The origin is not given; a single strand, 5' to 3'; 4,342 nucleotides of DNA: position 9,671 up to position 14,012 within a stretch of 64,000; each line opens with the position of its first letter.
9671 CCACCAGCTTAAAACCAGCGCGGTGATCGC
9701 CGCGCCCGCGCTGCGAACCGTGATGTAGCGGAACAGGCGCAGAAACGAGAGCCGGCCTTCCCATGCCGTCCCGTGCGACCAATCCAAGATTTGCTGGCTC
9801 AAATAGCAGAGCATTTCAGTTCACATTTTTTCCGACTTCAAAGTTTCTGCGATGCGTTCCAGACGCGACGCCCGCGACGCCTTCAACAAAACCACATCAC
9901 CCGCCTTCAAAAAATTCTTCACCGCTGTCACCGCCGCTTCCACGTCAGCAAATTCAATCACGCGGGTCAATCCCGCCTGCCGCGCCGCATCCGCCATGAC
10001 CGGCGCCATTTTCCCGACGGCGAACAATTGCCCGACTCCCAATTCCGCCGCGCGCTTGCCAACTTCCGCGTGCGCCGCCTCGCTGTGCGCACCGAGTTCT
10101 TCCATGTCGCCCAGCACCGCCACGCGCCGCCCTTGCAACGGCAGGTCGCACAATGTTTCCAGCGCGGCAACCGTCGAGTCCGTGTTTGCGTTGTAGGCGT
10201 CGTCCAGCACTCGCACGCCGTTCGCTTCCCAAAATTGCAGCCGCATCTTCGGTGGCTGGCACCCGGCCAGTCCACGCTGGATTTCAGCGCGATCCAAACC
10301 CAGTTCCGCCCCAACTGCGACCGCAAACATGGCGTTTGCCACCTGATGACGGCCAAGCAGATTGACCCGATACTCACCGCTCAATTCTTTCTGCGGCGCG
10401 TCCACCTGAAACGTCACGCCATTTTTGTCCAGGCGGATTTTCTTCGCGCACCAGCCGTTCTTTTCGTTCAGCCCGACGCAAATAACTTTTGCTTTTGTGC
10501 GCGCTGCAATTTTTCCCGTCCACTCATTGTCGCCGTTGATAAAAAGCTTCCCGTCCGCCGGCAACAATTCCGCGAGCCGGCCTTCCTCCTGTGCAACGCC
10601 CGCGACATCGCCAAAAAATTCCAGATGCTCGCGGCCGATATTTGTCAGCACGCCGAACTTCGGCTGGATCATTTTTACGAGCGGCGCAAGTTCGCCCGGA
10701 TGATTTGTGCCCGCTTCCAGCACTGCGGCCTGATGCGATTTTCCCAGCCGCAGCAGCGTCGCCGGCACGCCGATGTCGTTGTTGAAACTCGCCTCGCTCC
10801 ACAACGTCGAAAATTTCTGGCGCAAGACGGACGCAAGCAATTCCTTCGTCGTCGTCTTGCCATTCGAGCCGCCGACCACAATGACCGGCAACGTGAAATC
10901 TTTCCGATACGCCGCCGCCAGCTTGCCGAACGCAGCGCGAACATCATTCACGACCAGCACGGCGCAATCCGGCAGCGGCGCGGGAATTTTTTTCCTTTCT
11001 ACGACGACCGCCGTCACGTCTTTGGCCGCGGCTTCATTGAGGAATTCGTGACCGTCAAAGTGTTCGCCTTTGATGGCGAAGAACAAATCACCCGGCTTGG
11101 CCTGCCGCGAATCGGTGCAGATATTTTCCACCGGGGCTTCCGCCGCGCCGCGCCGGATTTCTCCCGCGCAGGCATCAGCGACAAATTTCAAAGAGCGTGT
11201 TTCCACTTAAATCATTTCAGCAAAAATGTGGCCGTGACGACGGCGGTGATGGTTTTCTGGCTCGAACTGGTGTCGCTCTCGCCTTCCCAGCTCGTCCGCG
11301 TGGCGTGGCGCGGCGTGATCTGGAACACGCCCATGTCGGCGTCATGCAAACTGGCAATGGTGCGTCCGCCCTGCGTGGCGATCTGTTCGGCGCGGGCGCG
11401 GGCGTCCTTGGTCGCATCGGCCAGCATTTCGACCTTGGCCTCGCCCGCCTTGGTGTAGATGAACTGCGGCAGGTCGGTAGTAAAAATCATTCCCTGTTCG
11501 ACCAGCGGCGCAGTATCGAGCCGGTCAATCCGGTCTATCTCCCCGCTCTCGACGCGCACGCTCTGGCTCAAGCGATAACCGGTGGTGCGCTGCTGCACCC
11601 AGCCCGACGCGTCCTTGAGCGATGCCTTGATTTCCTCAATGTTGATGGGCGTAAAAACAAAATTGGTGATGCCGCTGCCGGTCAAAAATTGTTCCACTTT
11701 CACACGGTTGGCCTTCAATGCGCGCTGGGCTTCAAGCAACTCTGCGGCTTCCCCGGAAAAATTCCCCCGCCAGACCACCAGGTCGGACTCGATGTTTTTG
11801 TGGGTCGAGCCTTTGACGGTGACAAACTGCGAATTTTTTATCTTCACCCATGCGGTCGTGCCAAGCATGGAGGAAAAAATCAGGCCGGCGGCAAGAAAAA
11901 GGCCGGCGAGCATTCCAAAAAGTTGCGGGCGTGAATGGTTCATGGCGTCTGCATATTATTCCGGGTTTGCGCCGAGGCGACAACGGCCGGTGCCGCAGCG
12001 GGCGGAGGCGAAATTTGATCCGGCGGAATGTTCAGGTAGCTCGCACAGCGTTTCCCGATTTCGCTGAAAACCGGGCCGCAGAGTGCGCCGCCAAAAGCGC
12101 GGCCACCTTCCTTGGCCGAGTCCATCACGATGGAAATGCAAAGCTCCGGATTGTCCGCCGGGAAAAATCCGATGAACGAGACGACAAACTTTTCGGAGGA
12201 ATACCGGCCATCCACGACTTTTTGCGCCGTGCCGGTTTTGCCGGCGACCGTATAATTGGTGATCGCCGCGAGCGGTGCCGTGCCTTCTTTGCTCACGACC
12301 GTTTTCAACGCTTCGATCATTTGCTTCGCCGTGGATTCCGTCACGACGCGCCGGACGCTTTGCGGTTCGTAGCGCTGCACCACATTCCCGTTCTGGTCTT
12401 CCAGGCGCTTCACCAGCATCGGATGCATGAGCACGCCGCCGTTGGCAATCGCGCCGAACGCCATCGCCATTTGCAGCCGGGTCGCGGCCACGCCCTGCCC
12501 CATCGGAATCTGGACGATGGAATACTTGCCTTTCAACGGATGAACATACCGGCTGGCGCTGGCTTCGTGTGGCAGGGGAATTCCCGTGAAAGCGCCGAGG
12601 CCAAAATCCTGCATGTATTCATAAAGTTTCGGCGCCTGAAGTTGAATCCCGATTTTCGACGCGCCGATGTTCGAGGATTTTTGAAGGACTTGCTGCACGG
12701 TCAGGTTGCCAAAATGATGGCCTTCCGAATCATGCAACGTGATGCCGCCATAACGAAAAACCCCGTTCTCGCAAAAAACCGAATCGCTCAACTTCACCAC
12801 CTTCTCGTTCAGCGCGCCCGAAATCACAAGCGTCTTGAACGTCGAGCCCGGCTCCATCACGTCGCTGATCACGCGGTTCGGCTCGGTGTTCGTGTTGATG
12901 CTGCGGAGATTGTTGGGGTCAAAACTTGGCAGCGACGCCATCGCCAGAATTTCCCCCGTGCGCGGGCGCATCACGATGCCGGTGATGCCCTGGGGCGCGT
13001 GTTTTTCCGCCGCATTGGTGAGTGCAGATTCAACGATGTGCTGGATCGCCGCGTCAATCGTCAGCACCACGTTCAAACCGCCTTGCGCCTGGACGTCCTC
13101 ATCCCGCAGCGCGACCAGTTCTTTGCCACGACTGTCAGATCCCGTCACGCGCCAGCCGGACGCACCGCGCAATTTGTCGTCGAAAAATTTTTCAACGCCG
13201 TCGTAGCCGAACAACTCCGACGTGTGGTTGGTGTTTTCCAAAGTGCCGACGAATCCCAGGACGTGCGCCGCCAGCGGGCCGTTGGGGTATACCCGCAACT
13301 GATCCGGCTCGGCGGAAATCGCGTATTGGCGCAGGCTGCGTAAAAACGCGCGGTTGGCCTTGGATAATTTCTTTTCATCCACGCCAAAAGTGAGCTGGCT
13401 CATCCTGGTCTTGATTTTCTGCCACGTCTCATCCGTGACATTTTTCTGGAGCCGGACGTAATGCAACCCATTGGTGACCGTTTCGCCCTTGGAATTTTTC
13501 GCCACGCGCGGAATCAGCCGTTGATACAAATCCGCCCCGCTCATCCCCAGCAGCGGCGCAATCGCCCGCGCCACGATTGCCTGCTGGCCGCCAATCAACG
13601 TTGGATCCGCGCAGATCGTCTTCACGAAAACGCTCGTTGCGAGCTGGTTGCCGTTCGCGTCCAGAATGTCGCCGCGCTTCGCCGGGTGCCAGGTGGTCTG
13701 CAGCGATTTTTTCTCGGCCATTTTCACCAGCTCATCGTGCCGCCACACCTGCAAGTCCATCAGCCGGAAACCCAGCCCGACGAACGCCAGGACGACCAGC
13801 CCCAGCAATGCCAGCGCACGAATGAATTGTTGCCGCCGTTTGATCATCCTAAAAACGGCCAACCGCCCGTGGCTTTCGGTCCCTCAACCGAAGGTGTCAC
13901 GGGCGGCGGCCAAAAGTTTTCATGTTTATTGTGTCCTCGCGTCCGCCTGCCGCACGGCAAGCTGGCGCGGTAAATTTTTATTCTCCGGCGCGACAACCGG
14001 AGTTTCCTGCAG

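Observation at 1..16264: dcw cluster lacks murE, murD and murC. Their slots are taken by a SIMPL-like protein, a small ORF plus a LysM protein, and nothing.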

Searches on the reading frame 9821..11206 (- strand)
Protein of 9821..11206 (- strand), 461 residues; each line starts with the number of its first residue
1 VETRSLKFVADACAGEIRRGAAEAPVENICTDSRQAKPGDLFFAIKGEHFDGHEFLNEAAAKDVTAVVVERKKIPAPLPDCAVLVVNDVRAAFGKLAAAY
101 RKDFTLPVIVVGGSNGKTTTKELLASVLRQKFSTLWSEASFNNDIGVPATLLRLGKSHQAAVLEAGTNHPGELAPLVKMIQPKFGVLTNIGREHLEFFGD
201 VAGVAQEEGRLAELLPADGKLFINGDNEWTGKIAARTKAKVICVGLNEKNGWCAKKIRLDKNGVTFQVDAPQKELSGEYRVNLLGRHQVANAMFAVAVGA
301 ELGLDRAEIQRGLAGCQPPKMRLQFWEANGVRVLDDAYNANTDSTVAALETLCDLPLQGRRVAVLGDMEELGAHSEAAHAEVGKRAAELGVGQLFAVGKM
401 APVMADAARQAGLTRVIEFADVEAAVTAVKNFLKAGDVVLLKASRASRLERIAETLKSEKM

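Call 3: search_protein_families(library=pfam, proteins=[window:9821-11206:-])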
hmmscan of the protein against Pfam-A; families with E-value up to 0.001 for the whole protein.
window:9821-11206:- (461 aa): 3 families
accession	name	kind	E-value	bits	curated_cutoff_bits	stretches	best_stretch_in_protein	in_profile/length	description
PF08245.18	Mur_ligase_M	-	1.3e-43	149.8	24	1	111-298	1-199/200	Mur ligase middle domain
PF02875.26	Mur_ligase_C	-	9e-21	75.5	28.4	1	321-445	1-127/127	Mur ligase, glutamate ligase domain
PF01225.30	Mur_ligase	-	1.4e-09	38.6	21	1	26-100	2-94/95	Mur ligase family, catalytic domain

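Call 7: search_protein_families(library=ncbifam, proteins=[window:9821-11206:-], max_evalue=0.01)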
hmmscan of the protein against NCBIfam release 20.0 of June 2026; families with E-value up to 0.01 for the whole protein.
window:9821-11206:- (461 aa): 30 families (the best 25 are shown)
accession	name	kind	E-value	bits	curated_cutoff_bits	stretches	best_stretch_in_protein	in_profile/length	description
NF008896.0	PRK11929.1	equivalog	1.7e-124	416.7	1023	1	22-458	523-958/965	bifunctional UDP-N-acetylmuramoyl-L-alanyl-D-glutamate--2,6-diaminopimelate ligase MurE/UDP-N-acetylmuramoyl-tripeptide--D-alanyl-D-alanine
TIGR01143.1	murF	subfamily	5.1e-122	407.8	288.6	1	31-456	1-418/418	UDP-N-acetylmuramoyl-tripeptide--D-alanyl-D-alanine ligase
NF008041.0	PRK10773.1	equivalog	4.2e-91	306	551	1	5-459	5-450/453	UDP-N-acetylmuramoyl-tripeptide--D-alanyl-D-alanine ligase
NF010693.0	PRK14093.1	equivalog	3e-78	263.6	544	1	10-457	13-465/479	UDP-N-acetylmuramoylalanyl-D-glutamyl-2,6-diaminopimelate--D-alanyl-D-alanine ligase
NF008897.0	PRK11930.1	equivalog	1.3e-71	241.8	804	1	19-458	18-455/822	bifunctional UDP-N-acetylmuramoyl-tripeptide:D-alanyl-D-alanine ligase/alanine racemase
NF001126.0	PRK00139.1-4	equivalog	4.7e-42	144.1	373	2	16-130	13-128/486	UDP-N-acetylmuramoyl-L-alanyl-D-glutamate--2,6-diaminopimelate ligase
NF001124.0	PRK00139.1-2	equivalog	1.6e-38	132.7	476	2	18-130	20-133/500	UDP-N-acetylmuramoyl-L-alanyl-D-glutamate--2,6-diaminopimelate ligase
TIGR01085.1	murE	subfamily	2.1e-34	119.3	257.3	2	25-130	3-109/472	UDP-N-acetylmuramyl-tripeptide synthetase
TIGR01087.1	murD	equivalog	4.3e-26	92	211.95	1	96-446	94-420/441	UDP-N-acetylmuramoyl-L-alanine--D-glutamate ligase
TIGR01082.1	murC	equivalog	4.5e-26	91.9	335.1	1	108-351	102-336/449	UDP-N-acetylmuramate--L-alanine ligase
NF001123.0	PRK00139.1-1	equivalog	1.1e-24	87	586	1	22-350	16-368/493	UDP-N-acetylmuramoyl-L-alanyl-D-glutamate--2,6-diaminopimelate ligase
NF010628.0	PRK14022.1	equivalog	2.2e-18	66.2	536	1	23-441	32-452/483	UDP-N-acetylmuramoyl-L-alanyl-D-glutamate--L-lysine ligase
NF053645.1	pMurC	equivalog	1.8e-15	56.6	560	1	106-257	102-263/492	pseudomurein biosynthesis peptide ligase pMurC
TIGR01081.1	mpl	equivalog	3.5e-15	56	388.7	1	108-440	104-429/448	UDP-N-acetylmuramate:L-alanyl-gamma-D-glutamyl-meso-diaminopimelate ligase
TIGR02068.2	cya_phycin_syn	equivalog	4.1e-14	51.6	850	2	184-387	567-782/862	cyanophycin synthetase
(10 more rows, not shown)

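Call 11: find_related_loci(query=window:9821-11206:-, collection=genome_contigs, flank=10000)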
Query window:9821-11206:- (461 aa) in genome_contigs; peptide patterns used: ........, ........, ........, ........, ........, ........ (x = any residue, [..] = any of these).
425 stretches matched a pattern; 389 encode a relative of the query (tblastn E <= 1e-3); the best 80 are kept; 80 distinct loci.
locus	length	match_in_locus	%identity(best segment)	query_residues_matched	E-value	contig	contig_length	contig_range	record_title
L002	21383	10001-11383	82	1-461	0e+0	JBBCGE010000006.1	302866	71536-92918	MAG: Limisphaerales bacterium isolate bin.6 s11805.ctg011829l, whole genome shotgun sequence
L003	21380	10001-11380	79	1-460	0e+0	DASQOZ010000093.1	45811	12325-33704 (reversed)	MAG TPA_asm: Candidatus Methylomirabilota bacterium isolate SMAG_U10816 k141_1944585, whole genome shotgun sequence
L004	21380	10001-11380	80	1-460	0e+0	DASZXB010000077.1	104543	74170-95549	MAG TPA_asm: Verrucomicrobiia bacterium isolate SMAG_U6172 k141_950889, whole genome shotgun sequence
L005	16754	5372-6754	80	1-461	0e+0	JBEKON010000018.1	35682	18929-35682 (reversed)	MAG: Verrucomicrobiota bacterium isolate SPRUCE 441 SPRUCE_441_18, whole genome shotgun sequence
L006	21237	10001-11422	79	1-460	0e+0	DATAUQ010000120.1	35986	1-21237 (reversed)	MAG TPA_asm: Verrucomicrobiia bacterium isolate SMAG_U5576 k141_3098772, whole genome shotgun sequence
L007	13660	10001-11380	79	1-460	0e+0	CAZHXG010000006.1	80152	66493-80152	MAG TPA_asm: uncultured Bifidobacteriaceae bacterium isolate binchicken_co54_528 genome assembly, contig: NODE_427_lengt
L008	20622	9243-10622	80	1-460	0e+0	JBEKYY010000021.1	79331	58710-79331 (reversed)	MAG: Verrucomicrobiota bacterium isolate SPRUCE 686 SPRUCE_686_21, whole genome shotgun sequence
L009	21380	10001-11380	78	1-460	0e+0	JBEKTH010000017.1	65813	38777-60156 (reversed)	MAG: Verrucomicrobiota bacterium isolate SPRUCE 553 SPRUCE_553_17, whole genome shotgun sequence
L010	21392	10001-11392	79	1-460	0e+0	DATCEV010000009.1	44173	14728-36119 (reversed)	MAG TPA_asm: Verrucomicrobiia bacterium isolate SMAG_U7763 k141_212178, whole genome shotgun sequence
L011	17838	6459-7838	80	1-460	0e+0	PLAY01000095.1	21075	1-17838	MAG: Limisphaerales bacterium isolate bog_1418 73.20111000_S2D.10_contig_5907, whole genome shotgun sequence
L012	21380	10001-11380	80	1-460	0e+0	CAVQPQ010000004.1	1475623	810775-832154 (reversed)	MAG: uncultured Verrucomicrobiae bacterium isolate MFD01231.bin.1.54 genome assembly, contig: contig_4024, whole genome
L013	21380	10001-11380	79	1-460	0e+0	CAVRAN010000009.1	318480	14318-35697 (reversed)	MAG: uncultured Verrucomicrobiae bacterium isolate MFD04540.bin.1.22 genome assembly, contig: contig_3150, whole genome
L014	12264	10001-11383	80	1-460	0e+0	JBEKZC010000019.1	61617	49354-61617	MAG: Verrucomicrobiota bacterium isolate SPRUCE 68 SPRUCE_68_19, whole genome shotgun sequence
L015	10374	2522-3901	79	1-460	0e+0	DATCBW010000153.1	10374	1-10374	MAG TPA_asm: Verrucomicrobiia bacterium isolate SMAG_U7683 k141_213713, whole genome shotgun sequence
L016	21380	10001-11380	80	1-460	0e+0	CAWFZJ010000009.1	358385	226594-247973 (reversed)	MAG: uncultured Verrucomicrobiae bacterium isolate MFD05379.bin.3.52 genome assembly, contig: contig_1131, whole genome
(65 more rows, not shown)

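Call 17: search_dna_similar(query=window:9821-11206:-, collection=plasmids, mode=protein, max_rows=5)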
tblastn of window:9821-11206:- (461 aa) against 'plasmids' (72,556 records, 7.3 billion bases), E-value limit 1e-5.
Records with a match: 155; places in all: 193; records where one place covers at least 80% of the query: 105.
Best place of each record, by identity: <60% 155.
By first word of the organism name: Streptomyces 21; Agrobacterium 17; Escherichia 9; Staphylococcus 7; Paenibacillus 6; Cytobacillus 5; Acinetobacter 4; Bacillus 4; Sinorhizobium 4; Riemerella 4; and 49 more.
By predicted mobility (MOB-suite, as given by PLSDB): non-mobilizable 118; conjugative 19; mobilizable 18.
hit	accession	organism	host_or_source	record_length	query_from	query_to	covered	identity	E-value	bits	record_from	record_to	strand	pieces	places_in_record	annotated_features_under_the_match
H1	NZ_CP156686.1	Burkholderia stagnalis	Bacterial cells,soils collected in ...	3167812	1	459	100%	36.9%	7e-67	239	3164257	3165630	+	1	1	none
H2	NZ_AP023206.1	Escherichia coli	Homo sapiens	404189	1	457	99%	36.7%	1e-68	244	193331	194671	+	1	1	murF: UDP-N-acetylmuramoyl-tripeptide--D-alanyl-D- alanine ligase | murE: UDP-N-acetylmuramoyl-L-alanyl-D-glutamate--2, 6-diaminopimelate ligase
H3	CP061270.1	Escherichia coli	Sheep,cell culture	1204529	1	457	99%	36.7%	1e-68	244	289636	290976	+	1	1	murF: UDP-N-acetylmuramoyl-tripeptide--D-alanyl-D- alanine ligase | murE: UDP-N-acetylmuramoyl-L-alanyl-D-glutamate--2, 6-diaminopimelate ligase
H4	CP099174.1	Escherichia coli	culture,Pooled soil sample collected ...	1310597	1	457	99%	36.7%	1e-68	244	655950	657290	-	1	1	murF: UDP-N-acetylmuramoyl-tripeptide--D-alanyl-D- alanine ligase | murE: UDP-N-acetylmuramoyl-L-alanyl-D-glutamate--2, 6-diaminopimelate ligase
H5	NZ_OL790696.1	Escherichia coli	-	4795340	1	457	99%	36.7%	1e-68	244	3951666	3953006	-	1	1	none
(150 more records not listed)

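Call 19: get_annotated_region(hit=H2, flank=9000)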
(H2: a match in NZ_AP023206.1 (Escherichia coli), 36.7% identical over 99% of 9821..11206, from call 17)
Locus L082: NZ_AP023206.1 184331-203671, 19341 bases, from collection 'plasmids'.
description: Escherichia coli strain TUM18781 plasmid pMTY18781-1_lncX3, complete sequence
organism: Escherichia coli (NCBI taxid 562)
taxonomy: Bacteria; Pseudomonadota; Gammaproteobacteria; Enterobacterales; Enterobacteriaceae; Escherichia; Escherichia coli
host: -; source: Homo sapiens; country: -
typing (MOB-suite, as given by PLSDB): non-mobilizable
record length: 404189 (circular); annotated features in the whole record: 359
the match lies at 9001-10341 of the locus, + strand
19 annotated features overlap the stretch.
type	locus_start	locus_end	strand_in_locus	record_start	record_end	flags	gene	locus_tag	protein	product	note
CDS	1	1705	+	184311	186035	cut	ilvI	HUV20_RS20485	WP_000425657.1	acetolactate synthase 3 large subunit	GO:0009082 - branched-chain amino acid biosynthetic process [Evidence IEA]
CDS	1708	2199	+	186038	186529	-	ilvN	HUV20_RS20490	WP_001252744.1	acetolactate synthase small subunit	GO:0009082 - branched-chain amino acid biosynthetic process [Evidence IEA]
CDS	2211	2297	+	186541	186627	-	-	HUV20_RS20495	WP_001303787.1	fruR/shl operon leader peptide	-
CDS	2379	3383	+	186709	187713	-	cra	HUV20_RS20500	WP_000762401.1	catabolite repressor/activator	GO:0006355 - regulation of DNA-templated transcription [Evidence IEA]; GO:0009750 - response to fructose [Evidence IEA]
CDS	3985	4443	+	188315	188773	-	mraZ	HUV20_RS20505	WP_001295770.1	division/cell wall cluster transcriptional repressor MraZ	GO:0051302 - regulation of cell division [Evidence IEA]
CDS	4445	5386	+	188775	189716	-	rsmH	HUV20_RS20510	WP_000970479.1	16S rRNA (cytosine(1402)-N(4))-methyltransferase RsmH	-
CDS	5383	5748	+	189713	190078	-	ftsL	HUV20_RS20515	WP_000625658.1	cell division protein FtsL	-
CDS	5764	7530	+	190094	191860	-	ftsI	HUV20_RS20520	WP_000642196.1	peptidoglycan glycosyltransferase FtsI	-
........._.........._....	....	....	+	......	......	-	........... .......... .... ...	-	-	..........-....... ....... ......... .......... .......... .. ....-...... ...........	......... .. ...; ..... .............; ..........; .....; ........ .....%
CDS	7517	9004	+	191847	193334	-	murE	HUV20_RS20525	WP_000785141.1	UDP-N-acetylmuramoyl-L-alanyl-D-glutamate--2, 6-diaminopimelate ligase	GO:0009058 - biosynthetic process [Evidence IEA]; GO:0051301 - cell division [Evidence IEA]; GO:0008360 - regulation of ...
CDS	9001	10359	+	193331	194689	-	murF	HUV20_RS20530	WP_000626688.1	UDP-N-acetylmuramoyl-tripeptide--D-alanyl-D- alanine ligase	GO:0009058 - biosynthetic process [Evidence IEA]; GO:0071555 - cell wall organization [Evidence IEA]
CDS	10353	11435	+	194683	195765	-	mraY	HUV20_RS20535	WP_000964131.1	phospho-N-acetylmuramoyl-pentapeptide- transferase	GO:0009252 - peptidoglycan biosynthetic process [Evidence IEA]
CDS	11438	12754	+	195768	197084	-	murD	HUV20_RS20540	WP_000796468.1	UDP-N-acetylmuramoyl-L-alanine--D-glutamate ligase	GO:0009252 - peptidoglycan biosynthetic process [Evidence IEA]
CDS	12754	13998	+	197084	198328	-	ftsW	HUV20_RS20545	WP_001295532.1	cell division protein FtsW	GO:0051301 - cell division [Evidence IEA]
CDS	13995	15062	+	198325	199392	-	murG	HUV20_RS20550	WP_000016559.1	undecaprenyldiphospho-muramoylpentapeptide beta-N-acetylglucosaminyltransferase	GO:0009252 - peptidoglycan biosynthetic process [Evidence IEA]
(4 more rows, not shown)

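Call 44: find_homologous_proteins(query=window:9821-11206:-, max_evalue=1e-40)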
Query window:9821-11206:- (461 aa): 7302 proteins with E <= 1e-40 among 8000 candidates; the best 120 are listed.
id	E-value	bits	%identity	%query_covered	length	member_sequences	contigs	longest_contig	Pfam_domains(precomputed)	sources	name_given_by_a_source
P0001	6.6e-297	1002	100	99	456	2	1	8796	PF02875.27,PF08245.19,PF01225.31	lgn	-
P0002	6.6e-261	884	88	100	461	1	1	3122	PF02875.27,PF08245.19,PF01225.31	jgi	-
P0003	3.2e-254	862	86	99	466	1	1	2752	PF02875.27,PF08245.19,PF01225.31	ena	-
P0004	1.0e-253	860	86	100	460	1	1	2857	PF02875.27,PF08245.19,PF01225.31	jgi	jgi:UDP-N-acetylmuramoyl-tripeptide--D-alanyl-D-alanine ligase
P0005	1.5e-251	853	86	99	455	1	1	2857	PF02875.27,PF08245.19,PF01225.31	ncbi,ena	-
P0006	3.0e-251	852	85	100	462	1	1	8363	PF02875.27,PF08245.19,PF01225.31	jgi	jgi:UDP-N-acetylmuramoyl-tripeptide--D-alanyl-D-alanine ligase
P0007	1.4e-250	850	85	100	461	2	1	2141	PF02875.27,PF08245.19,PF01225.31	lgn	-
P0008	1.4e-250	850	84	100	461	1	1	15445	PF02875.27,PF08245.19,PF01225.31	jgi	jgi:UDP-N-acetylmuramoyl-tripeptide--D-alanyl-D-alanine ligase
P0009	1.4e-250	850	85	99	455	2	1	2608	PF02875.27,PF08245.19,PF01225.31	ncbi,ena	-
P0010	6.5e-250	847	83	100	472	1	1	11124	PF02875.27,PF08245.19,PF01225.31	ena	-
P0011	1.4e-249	846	84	100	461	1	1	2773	PF02875.27,PF08245.19,PF01225.31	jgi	jgi:UDP-N-acetylmuramoyl-tripeptide--D-alanyl-D-alanine ligase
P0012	7.6e-249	844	84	100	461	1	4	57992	PF02875.27,PF08245.19,PF01225.31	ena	-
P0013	7.7e-249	844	83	100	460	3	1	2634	PF02875.27,PF08245.19,PF01225.31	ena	-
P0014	9.4e-249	844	85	100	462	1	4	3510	PF02875.27,PF08245.19,PF01225.31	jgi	jgi:UDP-N-acetylmuramoyl-tripeptide--D-alanyl-D-alanine ligase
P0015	1.7e-248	843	83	100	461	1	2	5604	PF02875.27,PF08245.19,PF01225.31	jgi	jgi:UDP-N-acetylmuramoyl-tripeptide--D-alanyl-D-alanine ligase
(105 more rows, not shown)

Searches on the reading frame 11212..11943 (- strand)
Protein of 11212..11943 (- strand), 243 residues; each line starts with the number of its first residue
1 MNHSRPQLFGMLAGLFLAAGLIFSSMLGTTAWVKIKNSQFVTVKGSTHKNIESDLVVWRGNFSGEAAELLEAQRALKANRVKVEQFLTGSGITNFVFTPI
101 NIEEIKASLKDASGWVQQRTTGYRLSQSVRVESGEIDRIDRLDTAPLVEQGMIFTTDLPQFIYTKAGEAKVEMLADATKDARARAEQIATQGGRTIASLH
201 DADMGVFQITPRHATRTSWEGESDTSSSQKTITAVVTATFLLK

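Call 3: search_protein_families(library=pfam, proteins=[window:11212-11943:-])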
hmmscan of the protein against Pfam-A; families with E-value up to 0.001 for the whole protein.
window:11212-11943:- (243 aa): 1 family
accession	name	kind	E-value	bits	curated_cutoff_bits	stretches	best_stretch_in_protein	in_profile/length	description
PF04402.19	SIMPL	-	6.7e-21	75.9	25.2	1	41-240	1-205/205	Protein of unknown function (DUF541)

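Call 7: search_protein_families(library=ncbifam, proteins=[window:11212-11943:-], max_evalue=0.01)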
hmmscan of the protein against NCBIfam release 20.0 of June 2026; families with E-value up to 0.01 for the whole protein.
window:11212-11943:- (243 aa): 0 families

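Call 10: find_encoding_contigs(protein=window:11212-11943:-, flank=10000, max_places=6)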
Protein window:11212-11943:- (243 aa): 1 contig read that carries it; 1 place shown.
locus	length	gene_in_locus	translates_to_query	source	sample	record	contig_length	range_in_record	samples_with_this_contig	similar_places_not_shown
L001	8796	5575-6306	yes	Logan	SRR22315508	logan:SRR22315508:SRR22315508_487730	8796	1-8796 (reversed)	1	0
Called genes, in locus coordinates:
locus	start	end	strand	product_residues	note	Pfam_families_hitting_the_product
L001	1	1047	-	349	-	?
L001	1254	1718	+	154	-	PF02381:MraZ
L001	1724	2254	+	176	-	-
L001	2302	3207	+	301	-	PF01795:Methyltransf_5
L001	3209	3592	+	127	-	PF04977:DivIC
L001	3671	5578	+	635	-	PF03717:PBP_dimer, PF00905:Transpeptidase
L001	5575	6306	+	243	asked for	PF04402:SIMPL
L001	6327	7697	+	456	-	PF01225:Mur_ligase, PF08245:Mur_ligase_M, PF02875:Mur_ligase_C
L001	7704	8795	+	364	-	?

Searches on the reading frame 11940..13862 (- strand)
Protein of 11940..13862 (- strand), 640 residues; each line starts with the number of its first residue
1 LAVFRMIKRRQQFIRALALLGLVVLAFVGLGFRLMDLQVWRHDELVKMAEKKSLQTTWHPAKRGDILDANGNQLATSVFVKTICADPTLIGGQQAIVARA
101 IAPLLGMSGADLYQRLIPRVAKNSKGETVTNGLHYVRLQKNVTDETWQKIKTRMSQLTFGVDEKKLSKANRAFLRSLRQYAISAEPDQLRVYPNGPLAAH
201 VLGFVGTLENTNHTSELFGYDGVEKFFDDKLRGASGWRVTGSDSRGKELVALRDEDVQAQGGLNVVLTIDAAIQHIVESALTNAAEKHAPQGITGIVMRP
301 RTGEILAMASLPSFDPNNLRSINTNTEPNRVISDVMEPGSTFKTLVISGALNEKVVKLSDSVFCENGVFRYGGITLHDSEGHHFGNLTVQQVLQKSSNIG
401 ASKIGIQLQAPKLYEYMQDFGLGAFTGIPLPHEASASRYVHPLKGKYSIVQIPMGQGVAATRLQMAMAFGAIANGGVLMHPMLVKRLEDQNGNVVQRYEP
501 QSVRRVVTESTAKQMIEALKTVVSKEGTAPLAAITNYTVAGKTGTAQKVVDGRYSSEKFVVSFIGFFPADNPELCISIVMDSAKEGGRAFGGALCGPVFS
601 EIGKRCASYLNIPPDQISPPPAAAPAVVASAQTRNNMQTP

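Call 3: search_protein_families(library=pfam, proteins=[window:11940-13862:-])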
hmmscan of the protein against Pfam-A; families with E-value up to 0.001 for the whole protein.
window:11940-13862:- (640 aa): 2 families
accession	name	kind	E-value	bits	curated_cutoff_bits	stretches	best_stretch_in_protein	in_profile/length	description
PF00905.27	Transpeptidase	-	7.2e-66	222.8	22.1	1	295-602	3-297/299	Penicillin binding protein transpeptidase domain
PF03717.20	PBP_dimer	-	1.1e-22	81.8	24.4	1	60-249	3-176/180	Penicillin-binding Protein dimerisation domain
